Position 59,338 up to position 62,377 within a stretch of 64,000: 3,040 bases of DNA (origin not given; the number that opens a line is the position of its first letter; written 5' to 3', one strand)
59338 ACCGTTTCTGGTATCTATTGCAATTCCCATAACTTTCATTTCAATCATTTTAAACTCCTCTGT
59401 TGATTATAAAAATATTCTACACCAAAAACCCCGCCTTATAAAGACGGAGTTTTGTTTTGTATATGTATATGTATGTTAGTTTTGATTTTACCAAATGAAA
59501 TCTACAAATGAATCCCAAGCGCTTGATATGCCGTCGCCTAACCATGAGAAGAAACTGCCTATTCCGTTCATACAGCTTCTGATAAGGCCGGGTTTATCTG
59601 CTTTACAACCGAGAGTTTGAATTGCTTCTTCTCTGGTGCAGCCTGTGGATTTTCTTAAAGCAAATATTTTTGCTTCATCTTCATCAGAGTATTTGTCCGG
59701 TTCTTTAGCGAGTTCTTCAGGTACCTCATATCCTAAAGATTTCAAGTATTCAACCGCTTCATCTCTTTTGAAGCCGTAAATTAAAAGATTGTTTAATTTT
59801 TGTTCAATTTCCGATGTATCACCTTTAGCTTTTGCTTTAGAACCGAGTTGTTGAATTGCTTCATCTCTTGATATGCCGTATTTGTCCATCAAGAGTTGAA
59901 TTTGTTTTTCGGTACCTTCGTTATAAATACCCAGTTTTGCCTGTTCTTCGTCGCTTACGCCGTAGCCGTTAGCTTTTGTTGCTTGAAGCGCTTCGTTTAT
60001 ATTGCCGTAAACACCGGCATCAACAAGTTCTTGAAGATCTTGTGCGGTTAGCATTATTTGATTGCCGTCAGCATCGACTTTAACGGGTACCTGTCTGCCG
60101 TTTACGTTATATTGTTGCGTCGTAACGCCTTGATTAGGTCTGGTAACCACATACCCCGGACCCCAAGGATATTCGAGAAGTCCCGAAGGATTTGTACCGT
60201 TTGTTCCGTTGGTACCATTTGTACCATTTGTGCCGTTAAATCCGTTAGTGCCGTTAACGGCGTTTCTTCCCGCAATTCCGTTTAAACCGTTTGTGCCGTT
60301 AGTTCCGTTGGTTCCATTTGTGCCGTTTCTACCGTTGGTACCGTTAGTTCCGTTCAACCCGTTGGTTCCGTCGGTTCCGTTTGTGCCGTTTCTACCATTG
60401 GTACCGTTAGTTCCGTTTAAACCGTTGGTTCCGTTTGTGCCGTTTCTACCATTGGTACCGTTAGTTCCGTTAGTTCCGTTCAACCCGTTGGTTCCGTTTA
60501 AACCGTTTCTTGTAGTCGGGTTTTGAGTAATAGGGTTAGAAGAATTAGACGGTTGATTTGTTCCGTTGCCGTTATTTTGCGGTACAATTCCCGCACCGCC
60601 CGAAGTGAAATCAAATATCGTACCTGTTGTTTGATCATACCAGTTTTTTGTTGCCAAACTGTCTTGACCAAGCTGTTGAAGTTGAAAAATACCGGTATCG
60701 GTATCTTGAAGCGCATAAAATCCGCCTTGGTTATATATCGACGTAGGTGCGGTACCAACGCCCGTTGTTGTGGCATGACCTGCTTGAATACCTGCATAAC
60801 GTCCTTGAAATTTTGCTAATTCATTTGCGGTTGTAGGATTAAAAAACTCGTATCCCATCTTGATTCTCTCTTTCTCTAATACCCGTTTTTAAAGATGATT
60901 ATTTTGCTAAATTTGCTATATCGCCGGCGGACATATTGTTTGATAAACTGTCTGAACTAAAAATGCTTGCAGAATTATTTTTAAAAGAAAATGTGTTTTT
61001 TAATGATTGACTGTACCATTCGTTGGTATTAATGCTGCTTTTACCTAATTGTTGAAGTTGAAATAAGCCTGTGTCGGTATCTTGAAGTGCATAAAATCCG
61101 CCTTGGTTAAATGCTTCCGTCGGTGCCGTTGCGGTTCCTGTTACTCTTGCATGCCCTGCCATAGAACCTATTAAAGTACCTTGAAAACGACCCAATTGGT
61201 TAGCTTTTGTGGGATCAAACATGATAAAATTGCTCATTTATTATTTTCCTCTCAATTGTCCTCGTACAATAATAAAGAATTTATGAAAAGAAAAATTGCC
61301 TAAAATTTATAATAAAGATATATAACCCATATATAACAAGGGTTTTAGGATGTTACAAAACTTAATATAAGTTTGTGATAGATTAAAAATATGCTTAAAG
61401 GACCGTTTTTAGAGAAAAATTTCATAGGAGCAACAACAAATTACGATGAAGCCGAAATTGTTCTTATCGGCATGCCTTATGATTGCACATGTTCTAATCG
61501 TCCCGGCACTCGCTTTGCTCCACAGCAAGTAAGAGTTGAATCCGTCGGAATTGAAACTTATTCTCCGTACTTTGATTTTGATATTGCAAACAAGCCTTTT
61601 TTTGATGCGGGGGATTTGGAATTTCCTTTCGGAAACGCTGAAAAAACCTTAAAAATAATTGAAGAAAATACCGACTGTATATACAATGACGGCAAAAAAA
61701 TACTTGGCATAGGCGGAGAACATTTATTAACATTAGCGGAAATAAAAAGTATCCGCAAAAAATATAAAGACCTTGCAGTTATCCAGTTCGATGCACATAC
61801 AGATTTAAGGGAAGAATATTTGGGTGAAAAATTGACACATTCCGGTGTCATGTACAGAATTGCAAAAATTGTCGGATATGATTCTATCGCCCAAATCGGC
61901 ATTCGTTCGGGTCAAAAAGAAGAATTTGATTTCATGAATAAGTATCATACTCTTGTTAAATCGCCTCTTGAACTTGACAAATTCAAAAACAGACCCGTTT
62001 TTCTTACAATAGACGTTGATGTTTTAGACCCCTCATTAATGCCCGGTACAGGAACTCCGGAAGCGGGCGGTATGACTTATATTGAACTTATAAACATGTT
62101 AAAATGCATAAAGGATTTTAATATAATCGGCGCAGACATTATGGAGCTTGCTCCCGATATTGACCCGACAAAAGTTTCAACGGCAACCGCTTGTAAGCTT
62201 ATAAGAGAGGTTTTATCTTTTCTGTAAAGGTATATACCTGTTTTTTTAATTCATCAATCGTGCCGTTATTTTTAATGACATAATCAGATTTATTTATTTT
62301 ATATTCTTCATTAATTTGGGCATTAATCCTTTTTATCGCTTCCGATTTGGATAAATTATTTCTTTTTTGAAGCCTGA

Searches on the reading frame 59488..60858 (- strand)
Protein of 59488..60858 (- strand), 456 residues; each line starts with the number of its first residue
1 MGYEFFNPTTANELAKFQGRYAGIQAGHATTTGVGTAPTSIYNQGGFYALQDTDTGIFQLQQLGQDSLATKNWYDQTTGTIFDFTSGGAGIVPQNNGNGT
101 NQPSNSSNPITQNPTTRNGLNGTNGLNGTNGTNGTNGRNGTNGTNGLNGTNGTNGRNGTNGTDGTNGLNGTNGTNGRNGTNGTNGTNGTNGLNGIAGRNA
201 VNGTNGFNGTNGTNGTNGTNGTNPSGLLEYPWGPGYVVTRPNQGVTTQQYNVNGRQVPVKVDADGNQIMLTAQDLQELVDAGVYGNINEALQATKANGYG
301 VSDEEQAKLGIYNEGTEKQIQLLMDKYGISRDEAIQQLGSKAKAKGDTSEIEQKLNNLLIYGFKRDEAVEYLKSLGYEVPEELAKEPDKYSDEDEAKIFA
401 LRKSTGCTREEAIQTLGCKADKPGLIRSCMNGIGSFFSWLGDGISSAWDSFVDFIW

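Call 7: search_protein_families(library=pfam, proteins=[window:59488-60858:-])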
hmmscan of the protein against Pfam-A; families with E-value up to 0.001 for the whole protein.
window:59488-60858:- (456 aa): 1 family
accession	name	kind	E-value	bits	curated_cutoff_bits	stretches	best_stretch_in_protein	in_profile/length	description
PF01391.23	Collagen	-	5.2e-16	58.6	27.2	2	121-176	3-58/60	Collagen triple helix repeat (20 copies)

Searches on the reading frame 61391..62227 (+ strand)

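Call 7: search_protein_families(library=pfam, proteins=[window:61391-62227:+])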
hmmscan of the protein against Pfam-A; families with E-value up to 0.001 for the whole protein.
window:61391-62227:+ (278 aa): 1 family
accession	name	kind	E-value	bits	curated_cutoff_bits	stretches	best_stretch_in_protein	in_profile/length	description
PF00491.26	Arginase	-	8.7e-72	242.4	22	1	22-274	2-277/280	Arginase family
